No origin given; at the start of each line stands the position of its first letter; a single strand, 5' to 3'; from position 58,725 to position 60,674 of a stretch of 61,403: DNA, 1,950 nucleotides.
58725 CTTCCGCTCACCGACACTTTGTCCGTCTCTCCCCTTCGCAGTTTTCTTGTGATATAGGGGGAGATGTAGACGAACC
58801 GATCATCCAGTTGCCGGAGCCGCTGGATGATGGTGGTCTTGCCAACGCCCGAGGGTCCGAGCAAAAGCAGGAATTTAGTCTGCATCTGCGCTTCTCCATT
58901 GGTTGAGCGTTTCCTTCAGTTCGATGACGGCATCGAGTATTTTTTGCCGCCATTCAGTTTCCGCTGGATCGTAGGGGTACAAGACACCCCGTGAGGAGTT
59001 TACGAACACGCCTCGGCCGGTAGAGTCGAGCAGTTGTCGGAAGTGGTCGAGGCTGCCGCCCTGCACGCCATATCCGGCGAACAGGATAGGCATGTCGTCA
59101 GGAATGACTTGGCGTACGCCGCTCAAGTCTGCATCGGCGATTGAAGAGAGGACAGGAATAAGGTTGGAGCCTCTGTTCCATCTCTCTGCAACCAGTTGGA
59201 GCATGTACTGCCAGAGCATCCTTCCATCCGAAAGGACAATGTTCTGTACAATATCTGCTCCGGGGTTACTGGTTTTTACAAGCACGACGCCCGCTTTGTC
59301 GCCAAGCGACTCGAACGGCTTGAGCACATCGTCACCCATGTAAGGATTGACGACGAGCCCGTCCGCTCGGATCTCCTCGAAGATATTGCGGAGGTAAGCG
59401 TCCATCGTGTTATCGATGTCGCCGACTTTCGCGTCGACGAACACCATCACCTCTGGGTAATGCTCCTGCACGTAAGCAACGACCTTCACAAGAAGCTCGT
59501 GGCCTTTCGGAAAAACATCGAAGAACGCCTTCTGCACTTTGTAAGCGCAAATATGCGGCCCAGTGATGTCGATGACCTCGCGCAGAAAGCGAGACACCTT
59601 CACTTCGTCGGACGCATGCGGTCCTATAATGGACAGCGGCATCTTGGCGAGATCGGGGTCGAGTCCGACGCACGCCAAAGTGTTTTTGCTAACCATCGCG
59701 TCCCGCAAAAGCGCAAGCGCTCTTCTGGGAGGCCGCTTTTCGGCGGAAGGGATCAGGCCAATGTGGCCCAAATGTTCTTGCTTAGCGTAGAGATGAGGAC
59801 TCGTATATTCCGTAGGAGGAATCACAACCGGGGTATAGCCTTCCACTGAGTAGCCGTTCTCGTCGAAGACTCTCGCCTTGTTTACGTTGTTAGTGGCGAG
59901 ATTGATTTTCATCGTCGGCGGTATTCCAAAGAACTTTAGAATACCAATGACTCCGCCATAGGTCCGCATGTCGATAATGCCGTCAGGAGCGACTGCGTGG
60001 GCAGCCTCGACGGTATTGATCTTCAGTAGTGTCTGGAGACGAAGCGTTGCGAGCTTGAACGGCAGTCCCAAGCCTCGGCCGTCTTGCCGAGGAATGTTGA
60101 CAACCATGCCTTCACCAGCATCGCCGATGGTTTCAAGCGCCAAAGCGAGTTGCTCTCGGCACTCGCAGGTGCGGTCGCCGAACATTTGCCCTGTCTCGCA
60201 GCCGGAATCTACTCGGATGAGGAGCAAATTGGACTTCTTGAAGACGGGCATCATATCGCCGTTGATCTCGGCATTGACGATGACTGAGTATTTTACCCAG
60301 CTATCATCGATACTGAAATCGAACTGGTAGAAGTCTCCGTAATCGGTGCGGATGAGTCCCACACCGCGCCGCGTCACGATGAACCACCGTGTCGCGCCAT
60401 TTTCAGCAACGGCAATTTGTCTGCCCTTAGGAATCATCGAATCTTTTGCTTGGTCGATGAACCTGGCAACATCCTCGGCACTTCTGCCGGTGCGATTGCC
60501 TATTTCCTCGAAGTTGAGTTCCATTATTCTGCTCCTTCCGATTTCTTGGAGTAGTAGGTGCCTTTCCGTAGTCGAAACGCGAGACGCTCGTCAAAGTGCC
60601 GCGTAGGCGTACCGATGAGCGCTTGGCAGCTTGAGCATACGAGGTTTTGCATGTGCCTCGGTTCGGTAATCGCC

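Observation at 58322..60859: Coupled operon with a GTP cyclohydrolase II::OMP decarboxylase fusion and a guanylate-kinase-like enzyme (best candidate for an undescribed system)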

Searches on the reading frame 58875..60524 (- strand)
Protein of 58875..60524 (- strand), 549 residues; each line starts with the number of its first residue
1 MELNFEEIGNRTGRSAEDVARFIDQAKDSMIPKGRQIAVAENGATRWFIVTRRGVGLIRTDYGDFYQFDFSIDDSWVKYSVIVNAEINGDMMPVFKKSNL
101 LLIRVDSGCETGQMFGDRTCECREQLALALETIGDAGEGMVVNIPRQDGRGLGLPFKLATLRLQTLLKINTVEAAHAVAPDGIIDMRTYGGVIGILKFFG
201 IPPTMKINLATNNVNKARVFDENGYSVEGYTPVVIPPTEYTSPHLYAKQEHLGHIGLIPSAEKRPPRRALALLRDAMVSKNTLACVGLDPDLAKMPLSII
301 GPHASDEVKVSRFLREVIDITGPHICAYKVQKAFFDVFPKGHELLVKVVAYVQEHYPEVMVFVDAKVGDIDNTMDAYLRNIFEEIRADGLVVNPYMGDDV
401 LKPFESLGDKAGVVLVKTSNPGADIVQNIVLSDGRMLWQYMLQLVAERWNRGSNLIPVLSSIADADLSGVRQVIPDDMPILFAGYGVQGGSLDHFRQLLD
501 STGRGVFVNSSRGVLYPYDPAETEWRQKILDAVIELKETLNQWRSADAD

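Call 3: search_protein_families(library=pfam, proteins=[window:58875-60524:-], max_evalue=0.01)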
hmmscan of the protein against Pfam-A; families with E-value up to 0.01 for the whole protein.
window:58875-60524:- (549 aa): 2 families
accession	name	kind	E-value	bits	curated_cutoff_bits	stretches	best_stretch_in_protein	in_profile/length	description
PF00925.25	GTP_cyclohydro2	-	6.3e-21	75.1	23.3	1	59-232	9-165/165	GTP cyclohydrolase II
PF00215.30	OMPdecase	-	6.7e-18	65.8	27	1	285-522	4-216/221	Orotidine 5'-phosphate decarboxylase / HUMPS family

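Call 4: search_protein_families(library=ncbifam, proteins=[window:58875-60524:-], max_evalue=0.01)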
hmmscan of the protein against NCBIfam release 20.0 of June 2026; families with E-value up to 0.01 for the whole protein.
window:58875-60524:- (549 aa): 11 families
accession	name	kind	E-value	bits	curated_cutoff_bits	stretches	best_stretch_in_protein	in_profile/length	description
TIGR02127.1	pyrF_sub2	equivalog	2.8e-48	164.4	110.6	1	273-526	5-258/261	orotidine-5'-phosphate decarboxylase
NF006806.0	PRK09319.1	equivalog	1.6e-27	96.3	764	1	50-255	216-408/561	bifunctional 3,4-dihydroxy-2-butanone-4-phosphate synthase/GTP cyclohydrolase II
NF004034.0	PRK05500.1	equivalog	1.2e-25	90.1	656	1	273-543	7-261/478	bifunctional orotidine-5'-phosphate decarboxylase/orotate phosphoribosyltransferase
NF006803.0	PRK09311.1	equivalog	1.7e-25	89.6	569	1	50-255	212-403/417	bifunctional 3,4-dihydroxy-2-butanone-4-phosphate synthase/GTP cyclohydrolase II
NF001591.0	PRK00393.1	subfamily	2.7e-25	88.9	148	1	96-255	42-193/199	GTP cyclohydrolase II RibA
TIGR00505.1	ribA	equivalog_domain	8.5e-23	80.9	205.85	1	58-255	8-190/191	GTP cyclohydrolase II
NF006805.0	PRK09318.1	equivalog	3.9e-19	68.9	486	1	99-254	231-378/387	bifunctional 3,4-dihydroxy-2-butanone-4-phosphate synthase/GTP cyclohydrolase II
NF006456.0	PRK08815.1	equivalog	5.2e-17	62.2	464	1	101-254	217-363/376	GTP cyclohydrolase II RibA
NF010386.0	PRK13813.1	equivalog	4.9e-06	26.3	208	1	349-491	45-178/216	orotidine 5'-phosphate decarboxylase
TIGR01740.1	pyrF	equivalog_domain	3.8e-05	23.5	92.3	1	316-410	15-100/216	orotidine-5'-phosphate decarboxylase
NF005536.0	PRK07198.1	equivalog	0.0015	17.5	403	1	87-155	226-297/419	GTP cyclohydrolase II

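Call 8: find_homologous_proteins(query=window:58875-60524:-, max_evalue=0.00001)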
Query window:58875-60524:- (549 aa): 540 proteins with E <= 0.00001 among 8000 candidates; the best 120 are listed.
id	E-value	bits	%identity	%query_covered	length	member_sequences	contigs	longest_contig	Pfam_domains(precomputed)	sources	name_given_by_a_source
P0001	0.0e+0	1252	100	100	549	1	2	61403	PF00925.26,PF00215.31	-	-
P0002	0.0e+0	1119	88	100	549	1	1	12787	PF00925.26,PF00215.31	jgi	jgi:orotidine-5'-phosphate decarboxylase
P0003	0.0e+0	1105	87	100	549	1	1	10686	PF00925.26,PF00215.31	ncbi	-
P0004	0.0e+0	1098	87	100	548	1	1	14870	PF00925.26,PF00215.31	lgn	-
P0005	0.0e+0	1084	85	100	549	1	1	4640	PF00925.26,PF00215.31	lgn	-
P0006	0.0e+0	1080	85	100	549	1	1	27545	PF00925.26,PF00215.31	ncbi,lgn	-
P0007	0.0e+0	1074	85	100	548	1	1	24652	PF00925.26,PF00215.31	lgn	-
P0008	0.0e+0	1024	81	100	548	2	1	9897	PF00925.26,PF00215.31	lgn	-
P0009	8.2e-287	970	76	99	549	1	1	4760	PF00925.26,PF00215.31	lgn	-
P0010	6.1e-271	917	72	100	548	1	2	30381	PF00925.26,PF00215.31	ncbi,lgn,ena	-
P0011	9.8e-263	890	89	79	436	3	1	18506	PF00925.26,PF00215.31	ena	-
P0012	5.7e-190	650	52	99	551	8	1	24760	PF00925.26,PF00215.31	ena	-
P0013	5.7e-190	650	52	99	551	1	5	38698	PF00925.26,PF00215.31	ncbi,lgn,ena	-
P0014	2.3e-187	642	52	99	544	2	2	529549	PF00925.26,PF00215.31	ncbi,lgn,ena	-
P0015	5.7e-184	630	52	95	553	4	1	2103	PF00925.26,PF00215.31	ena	-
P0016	1.4e-182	626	50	99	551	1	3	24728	PF00925.26,PF00215.31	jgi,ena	jgi:orotidine-5'-phosphate decarboxylase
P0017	2.4e-179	615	53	95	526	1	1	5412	PF00925.26,PF00215.31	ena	-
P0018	2.2e-172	592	49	98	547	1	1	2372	PF00925.26,PF00215.31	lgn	-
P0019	6.0e-168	578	49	96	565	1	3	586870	PF00925.26,PF00215.31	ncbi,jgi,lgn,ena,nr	ncbi:MAG TPA: orotidine-5'-phosphate decarboxylase [Candidatus Acidoferrales bacterium]|nr:orotidine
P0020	1.3e-166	573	48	99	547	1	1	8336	PF00925.26,PF00215.31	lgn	-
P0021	1.6e-161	556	49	97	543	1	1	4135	PF00925.26,PF00215.31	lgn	-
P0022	5.6e-159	548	48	98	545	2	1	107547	PF00925.26,PF00215.31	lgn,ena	-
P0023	1.7e-152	526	47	98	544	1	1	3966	PF00925.26,PF00215.31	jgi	jgi:orotidine-5'-phosphate decarboxylase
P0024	5.1e-151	522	48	95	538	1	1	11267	PF00925.26,PF00215.31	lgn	-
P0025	5.0e-144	499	43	98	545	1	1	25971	PF00925.26,PF00215.31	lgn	-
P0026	9.7e-139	481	44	99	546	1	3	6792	PF00925.26,PF00215.31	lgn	-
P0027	1.8e-137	477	43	96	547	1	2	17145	PF00925.26,PF00215.31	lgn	-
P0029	3.4e-127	443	44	92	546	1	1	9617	PF00925.26,PF00215.31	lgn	-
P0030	2.0e-124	434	40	99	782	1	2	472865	PF00925.26,PF00215.31,PF00625.28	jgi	jgi:orotidine-5'-phosphate decarboxylase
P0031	1.2e-119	418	48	73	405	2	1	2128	PF00925.26,PF00215.31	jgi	jgi:GTP cyclohydrolase II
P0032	6.7e-118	412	68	47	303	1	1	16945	PF00925.26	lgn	-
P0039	1.7e-110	388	61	51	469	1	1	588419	PF00215.31,PF00625.28,PF13191.13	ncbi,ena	-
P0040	2.9e-110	387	63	48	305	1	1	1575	PF00925.26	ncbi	ncbi:hypothetical protein EPO05_06710, partial [Patescibacteria group bacterium]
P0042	7.8e-109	382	46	75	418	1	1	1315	PF00925.26,PF00215.31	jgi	jgi:orotidine-5'-phosphate decarboxylase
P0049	4.2e-106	373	59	51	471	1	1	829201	PF00215.31,PF00625.28,PF13191.13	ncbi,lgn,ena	-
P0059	2.9e-92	328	36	96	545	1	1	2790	PF00925.26,PF00215.31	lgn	-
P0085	6.4e-81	290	56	44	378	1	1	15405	PF00925.26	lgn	-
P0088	1.9e-76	276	52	46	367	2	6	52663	PF00925.26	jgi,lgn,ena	-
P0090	1.5e-67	246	47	46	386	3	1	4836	PF00925.26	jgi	-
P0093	1.3e-57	213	45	38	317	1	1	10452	PF00925.26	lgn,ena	-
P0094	1.8e-57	213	44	46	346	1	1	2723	PF00925.26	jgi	jgi:GTP cyclohydrolase II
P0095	2.8e-57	212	52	36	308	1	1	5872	PF00925.26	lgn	-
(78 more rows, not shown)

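Call 10: find_encoding_contigs(protein=P0001, flank=10000, max_places=3)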
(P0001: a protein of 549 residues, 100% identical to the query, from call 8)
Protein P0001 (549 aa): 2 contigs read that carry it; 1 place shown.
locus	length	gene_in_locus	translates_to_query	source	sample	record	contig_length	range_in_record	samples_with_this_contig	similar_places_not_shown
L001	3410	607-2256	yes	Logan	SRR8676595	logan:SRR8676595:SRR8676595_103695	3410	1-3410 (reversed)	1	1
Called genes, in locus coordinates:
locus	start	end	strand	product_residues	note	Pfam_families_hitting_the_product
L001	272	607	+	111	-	-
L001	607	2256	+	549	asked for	PF00925:GTP_cyclohydro2, PF00215:OMPdecase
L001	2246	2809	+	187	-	PF00625:Guanylate_kin, PF13238:AAA_18 (weak), PF13207:AAA_17 (weak)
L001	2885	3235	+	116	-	-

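Call 11: find_encoding_contigs(protein=P0014, flank=8000, max_places=2)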
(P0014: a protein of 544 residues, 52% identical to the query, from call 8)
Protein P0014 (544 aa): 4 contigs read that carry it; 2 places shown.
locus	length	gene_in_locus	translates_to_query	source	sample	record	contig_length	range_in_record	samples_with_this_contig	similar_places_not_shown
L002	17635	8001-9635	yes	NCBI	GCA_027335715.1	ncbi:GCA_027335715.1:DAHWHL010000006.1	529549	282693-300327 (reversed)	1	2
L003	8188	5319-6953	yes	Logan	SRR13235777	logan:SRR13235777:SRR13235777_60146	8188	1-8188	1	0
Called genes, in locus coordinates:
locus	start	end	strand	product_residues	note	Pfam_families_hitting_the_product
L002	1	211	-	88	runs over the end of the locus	-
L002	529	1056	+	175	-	-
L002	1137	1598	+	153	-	-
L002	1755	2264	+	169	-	-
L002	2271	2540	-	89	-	PF03685:UPF0147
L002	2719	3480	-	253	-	PF01026:TatD_DNase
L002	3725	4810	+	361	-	PF06053:DUF929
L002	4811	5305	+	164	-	-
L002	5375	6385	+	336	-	PF02830:V4R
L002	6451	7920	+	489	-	PF00344:SecY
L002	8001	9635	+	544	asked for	PF00925:GTP_cyclohydro2, PF00215:OMPdecase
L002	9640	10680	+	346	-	PF00625:Guanylate_kin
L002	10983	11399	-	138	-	-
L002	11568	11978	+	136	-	-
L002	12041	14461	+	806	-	PF03104:DNA_pol_B_exo1, PF00136:DNA_pol_B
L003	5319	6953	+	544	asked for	PF00925:GTP_cyclohydro2, PF00215:OMPdecase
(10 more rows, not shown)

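Call 12: find_encoding_contigs(protein=P0019, flank=8000, max_places=2)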
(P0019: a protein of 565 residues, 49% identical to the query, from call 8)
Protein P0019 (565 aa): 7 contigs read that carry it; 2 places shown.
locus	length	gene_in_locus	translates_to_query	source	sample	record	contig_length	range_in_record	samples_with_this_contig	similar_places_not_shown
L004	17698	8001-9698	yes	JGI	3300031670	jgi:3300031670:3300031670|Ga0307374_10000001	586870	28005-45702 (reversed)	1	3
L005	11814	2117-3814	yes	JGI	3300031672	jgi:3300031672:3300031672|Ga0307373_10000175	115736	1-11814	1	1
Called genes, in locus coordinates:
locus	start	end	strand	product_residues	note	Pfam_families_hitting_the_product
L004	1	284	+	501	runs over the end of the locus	PF13662:Toprim_4 (weak), PF13155:Toprim_2 (faint)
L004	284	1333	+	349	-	PF01300:Sua5_yciO_yrdC, PF03481:Sua5_C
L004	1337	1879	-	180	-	PF22769:DCD, PF00692:dUTPase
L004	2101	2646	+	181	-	-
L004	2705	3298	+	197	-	PF00677:Lum_binding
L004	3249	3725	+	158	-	PF01982:CTP-dep_RFKase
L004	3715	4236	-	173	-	PF07823:CPDase, PF13563:2_5_RNA_ligase2 (weak)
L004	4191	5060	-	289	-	-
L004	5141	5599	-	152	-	PF10869:DUF2666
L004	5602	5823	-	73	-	-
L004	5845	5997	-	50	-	-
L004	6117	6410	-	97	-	PF05239:PRC (weak)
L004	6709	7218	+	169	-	PF14470:bPH_3, PF24463:DUF7577 (weak), PF13240:Zn_Ribbon_1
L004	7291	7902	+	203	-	PF14470:bPH_3, PF13240:Zn_Ribbon_1 (weak)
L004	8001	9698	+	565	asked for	PF00925:GTP_cyclohydro2, PF00215:OMPdecase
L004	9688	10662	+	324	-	PF00625:Guanylate_kin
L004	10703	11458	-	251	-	PF00925:GTP_cyclohydro2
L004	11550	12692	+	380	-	PF07690:MFS_1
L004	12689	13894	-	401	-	PF01180:DHO_dh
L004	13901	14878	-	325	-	-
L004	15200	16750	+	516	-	PF00270:DEAD, PF04851:ResIII, PF21210:RNA_helicase_helical (weak), PF00271:Helicase_C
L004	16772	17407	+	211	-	PF00156:Pribosyltran (weak)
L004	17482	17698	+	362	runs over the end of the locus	PF00348:polyprenyl_synt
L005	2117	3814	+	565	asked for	PF00925:GTP_cyclohydro2, PF00215:OMPdecase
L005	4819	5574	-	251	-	PF00925:GTP_cyclohydro2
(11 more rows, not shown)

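Call 13: find_encoding_contigs(protein=P0030, flank=8000, max_places=2)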
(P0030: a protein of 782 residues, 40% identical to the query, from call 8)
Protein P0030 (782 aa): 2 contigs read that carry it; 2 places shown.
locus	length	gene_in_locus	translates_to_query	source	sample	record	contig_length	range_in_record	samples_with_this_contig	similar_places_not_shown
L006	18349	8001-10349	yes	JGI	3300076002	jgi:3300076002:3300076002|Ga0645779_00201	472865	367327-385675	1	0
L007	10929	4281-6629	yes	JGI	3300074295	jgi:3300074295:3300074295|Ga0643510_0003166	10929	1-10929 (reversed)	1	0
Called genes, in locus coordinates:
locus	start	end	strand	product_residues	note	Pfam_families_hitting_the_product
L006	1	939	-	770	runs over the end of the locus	PF21132:MFD_D3, PF02559:CarD_TRCF_RID, PF00176:SNF2-rel_dom (weak), PF00270:DEAD, PF04851:ResIII, PF00271:Helicase_C, PF03461:TRCF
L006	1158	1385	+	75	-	-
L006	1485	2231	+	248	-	PF12746:GNAT_acetyltran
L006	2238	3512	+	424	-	PF13353:Fer4_12, PF04055:Radical_SAM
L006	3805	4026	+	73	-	-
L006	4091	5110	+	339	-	PF04055:Radical_SAM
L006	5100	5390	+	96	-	-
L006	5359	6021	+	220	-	PF01209:Ubie_methyltran (weak), PF02353:CMAS (weak), PF13847:Methyltransf_31, PF08241:Methyltransf_11, PF08242:Methyltransf_12 (weak), PF13649:Methyltransf_25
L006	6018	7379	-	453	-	PF01871:AMMECR1, PF01875:Memo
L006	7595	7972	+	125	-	-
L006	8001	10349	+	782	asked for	PF00925:GTP_cyclohydro2, PF00215:OMPdecase, PF00625:Guanylate_kin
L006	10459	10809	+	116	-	-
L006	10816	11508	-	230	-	-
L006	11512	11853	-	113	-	-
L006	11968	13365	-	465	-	-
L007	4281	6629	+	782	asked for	PF00925:GTP_cyclohydro2, PF00215:OMPdecase, PF00625:Guanylate_kin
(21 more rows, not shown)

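Call 14: find_encoding_contigs(protein=P0039, flank=8000, max_places=1)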
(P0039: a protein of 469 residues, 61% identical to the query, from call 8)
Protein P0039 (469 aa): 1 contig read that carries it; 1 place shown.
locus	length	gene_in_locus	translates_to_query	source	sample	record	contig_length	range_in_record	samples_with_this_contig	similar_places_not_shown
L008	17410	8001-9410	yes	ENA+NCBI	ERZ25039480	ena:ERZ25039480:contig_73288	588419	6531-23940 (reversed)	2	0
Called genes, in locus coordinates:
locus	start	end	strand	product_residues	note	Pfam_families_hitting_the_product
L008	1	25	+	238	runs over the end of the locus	PF02683:DsbD_TM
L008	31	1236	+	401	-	PF00578:AhpC-TSA, PF08534:Redoxin, PF13905:Thioredoxin_8 (weak), PF17991:Thioredoxin_10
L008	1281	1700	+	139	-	-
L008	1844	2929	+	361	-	PF00270:DEAD, PF04851:ResIII (weak), PF00271:Helicase_C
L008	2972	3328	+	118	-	PF01297:ZnuA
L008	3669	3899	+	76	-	-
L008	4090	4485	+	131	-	PF00005:ABC_tran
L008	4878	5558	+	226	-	PF00950:ABC-3, PF01032:FecCD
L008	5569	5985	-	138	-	PF01741:MscL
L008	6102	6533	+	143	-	PF05163:DinB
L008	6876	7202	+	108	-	-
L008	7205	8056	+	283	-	PF00925:GTP_cyclohydro2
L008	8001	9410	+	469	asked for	PF00215:OMPdecase, PF13191:AAA_16 (faint), PF00625:Guanylate_kin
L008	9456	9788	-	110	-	-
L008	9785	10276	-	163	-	-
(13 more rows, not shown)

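Call 15: find_encoding_contigs(protein=P0049, flank=8000, max_places=1)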
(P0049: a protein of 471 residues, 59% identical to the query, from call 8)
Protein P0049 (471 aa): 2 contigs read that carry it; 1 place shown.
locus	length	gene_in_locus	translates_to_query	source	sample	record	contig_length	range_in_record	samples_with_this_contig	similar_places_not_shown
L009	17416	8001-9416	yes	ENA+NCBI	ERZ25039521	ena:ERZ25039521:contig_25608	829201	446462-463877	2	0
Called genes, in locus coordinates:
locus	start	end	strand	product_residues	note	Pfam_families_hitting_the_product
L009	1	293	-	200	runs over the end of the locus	-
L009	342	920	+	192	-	PF01565:FAD_binding_4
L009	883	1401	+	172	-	-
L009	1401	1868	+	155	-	PF02913:FAD-oxidase_C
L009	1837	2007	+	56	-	PF02913:FAD-oxidase_C (weak)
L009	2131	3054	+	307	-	PF00512:HisKA, PF02518:HATPase_c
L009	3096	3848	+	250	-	PF20582:UPF0758_N, PF04002:RadC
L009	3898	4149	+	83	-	PF13476:AAA_23 (weak), PF00005:ABC_tran (weak)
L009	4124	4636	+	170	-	PF00005:ABC_tran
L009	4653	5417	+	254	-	PF12679:ABC2_membrane_2, PF12730:ABC2_membrane_4 (weak), PF10920:DUF2705 (weak)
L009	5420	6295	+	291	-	-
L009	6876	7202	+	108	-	-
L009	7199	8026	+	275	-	PF00925:GTP_cyclohydro2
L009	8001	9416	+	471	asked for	PF00215:OMPdecase, PF13191:AAA_16 (weak), PF00625:Guanylate_kin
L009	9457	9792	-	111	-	-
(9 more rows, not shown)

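Call 16: find_encoding_contigs(protein=P0088, flank=8000, max_places=2)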
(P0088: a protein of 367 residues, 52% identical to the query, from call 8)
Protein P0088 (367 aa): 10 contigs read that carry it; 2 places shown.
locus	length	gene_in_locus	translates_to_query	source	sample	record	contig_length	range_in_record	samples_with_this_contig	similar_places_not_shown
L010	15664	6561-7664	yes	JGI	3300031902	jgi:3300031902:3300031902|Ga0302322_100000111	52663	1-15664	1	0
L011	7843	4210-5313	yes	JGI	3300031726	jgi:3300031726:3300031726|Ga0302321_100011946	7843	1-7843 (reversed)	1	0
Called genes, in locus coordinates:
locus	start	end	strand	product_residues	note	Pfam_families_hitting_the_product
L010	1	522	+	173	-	?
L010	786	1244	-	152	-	PF01850:PIN, PF13470:PIN_3 (weak)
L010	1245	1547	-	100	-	-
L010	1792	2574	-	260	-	PF13340:DUF4096, PF01609:DDE_Tnp_1, PF13586:DDE_Tnp_1_2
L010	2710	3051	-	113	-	-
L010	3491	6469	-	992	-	PF13424:TPR_12 (weak)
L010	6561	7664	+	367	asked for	PF00925:GTP_cyclohydro2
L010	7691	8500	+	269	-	PF00215:OMPdecase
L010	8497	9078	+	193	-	PF00625:Guanylate_kin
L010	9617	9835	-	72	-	-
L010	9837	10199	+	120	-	-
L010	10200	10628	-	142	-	-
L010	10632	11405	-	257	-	PF13546:DDE_5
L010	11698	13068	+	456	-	PF06722:EryCIII-like_C (faint), PF00201:UDPGT (weak)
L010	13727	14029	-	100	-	-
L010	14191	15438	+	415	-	-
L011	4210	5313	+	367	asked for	PF00925:GTP_cyclohydro2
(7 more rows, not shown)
